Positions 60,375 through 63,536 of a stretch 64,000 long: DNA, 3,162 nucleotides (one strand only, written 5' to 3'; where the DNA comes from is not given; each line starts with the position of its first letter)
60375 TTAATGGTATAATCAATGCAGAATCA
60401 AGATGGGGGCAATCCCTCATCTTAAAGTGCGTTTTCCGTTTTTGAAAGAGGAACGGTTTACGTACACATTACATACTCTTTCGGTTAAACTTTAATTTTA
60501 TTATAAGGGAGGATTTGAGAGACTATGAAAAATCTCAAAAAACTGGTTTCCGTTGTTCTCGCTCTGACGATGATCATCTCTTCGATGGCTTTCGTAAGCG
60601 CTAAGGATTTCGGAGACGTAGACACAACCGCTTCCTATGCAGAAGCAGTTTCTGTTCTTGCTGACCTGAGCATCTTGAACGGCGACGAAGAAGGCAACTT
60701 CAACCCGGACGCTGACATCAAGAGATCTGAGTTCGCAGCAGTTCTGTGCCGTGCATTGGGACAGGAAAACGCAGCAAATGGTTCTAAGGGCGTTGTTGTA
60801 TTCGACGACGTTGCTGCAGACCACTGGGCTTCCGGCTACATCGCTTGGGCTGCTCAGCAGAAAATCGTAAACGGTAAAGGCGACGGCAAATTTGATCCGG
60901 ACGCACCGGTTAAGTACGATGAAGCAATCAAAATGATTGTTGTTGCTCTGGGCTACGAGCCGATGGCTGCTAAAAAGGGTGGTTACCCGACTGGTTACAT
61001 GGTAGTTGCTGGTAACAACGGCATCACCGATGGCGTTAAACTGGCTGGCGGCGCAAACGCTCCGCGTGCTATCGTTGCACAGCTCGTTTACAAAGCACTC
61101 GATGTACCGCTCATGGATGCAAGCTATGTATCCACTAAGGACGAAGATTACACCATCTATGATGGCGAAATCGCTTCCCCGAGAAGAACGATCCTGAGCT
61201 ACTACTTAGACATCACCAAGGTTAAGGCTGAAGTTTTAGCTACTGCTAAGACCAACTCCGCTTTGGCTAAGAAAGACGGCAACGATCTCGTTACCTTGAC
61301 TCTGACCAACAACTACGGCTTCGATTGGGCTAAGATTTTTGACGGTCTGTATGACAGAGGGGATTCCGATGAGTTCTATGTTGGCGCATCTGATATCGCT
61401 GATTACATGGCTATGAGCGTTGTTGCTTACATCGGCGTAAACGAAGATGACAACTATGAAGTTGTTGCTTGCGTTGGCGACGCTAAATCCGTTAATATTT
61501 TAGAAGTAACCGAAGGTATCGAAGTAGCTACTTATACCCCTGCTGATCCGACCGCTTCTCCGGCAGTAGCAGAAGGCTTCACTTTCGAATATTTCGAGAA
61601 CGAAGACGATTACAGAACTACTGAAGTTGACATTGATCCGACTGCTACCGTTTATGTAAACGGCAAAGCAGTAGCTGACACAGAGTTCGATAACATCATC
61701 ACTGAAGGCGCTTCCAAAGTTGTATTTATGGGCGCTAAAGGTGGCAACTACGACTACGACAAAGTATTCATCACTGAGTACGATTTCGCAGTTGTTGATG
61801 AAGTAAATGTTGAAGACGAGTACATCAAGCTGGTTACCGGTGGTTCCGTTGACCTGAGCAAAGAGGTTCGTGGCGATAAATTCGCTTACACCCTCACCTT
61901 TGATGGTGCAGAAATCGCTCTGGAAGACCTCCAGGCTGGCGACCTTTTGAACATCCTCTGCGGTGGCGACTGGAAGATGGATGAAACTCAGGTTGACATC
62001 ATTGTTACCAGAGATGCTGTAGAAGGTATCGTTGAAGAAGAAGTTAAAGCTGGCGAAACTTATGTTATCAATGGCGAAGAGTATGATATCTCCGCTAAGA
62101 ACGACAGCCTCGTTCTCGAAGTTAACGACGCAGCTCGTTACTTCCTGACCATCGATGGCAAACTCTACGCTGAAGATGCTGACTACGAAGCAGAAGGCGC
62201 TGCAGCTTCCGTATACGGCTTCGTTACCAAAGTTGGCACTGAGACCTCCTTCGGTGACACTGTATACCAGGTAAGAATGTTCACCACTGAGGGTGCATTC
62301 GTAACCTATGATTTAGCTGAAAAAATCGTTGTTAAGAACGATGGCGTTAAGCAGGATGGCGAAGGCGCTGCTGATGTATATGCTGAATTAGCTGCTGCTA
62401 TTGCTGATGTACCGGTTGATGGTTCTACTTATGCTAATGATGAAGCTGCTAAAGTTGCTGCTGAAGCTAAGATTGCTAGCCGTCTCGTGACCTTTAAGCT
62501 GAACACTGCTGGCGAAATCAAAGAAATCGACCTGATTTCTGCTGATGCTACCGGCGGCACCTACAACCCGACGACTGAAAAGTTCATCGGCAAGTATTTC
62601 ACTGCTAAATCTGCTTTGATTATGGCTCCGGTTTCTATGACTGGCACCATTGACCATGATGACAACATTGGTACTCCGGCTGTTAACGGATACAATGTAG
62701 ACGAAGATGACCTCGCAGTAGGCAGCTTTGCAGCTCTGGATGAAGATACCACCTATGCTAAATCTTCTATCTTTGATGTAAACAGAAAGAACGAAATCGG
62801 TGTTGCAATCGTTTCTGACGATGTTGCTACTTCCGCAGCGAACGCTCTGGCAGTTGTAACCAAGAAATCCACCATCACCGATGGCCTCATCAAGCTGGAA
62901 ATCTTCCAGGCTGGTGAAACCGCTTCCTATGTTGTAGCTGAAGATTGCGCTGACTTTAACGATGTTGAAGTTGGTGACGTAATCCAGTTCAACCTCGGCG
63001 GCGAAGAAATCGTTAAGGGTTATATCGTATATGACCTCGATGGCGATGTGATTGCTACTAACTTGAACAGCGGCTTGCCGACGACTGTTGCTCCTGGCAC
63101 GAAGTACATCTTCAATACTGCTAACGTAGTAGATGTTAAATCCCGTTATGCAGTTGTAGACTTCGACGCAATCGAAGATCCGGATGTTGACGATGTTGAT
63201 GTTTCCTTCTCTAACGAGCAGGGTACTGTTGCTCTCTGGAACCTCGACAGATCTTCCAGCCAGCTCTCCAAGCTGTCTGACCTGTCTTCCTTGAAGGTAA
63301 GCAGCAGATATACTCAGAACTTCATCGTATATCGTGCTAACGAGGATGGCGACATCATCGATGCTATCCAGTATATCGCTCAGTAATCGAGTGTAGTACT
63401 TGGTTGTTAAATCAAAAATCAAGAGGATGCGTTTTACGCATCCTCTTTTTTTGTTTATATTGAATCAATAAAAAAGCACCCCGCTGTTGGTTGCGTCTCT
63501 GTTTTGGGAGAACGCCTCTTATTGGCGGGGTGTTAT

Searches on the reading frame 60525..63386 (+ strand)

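Call 61: search_protein_families(library=pfam, proteins=[window:60525-63386:+], max_evalue=0.0001)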
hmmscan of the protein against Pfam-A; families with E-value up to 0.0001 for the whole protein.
window:60525-63386:+ (953 aa): 1 family
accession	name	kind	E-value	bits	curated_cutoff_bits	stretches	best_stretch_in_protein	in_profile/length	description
PF00395.25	SLH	-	6e-23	81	20.8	2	93-134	2-43/44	S-layer homology domain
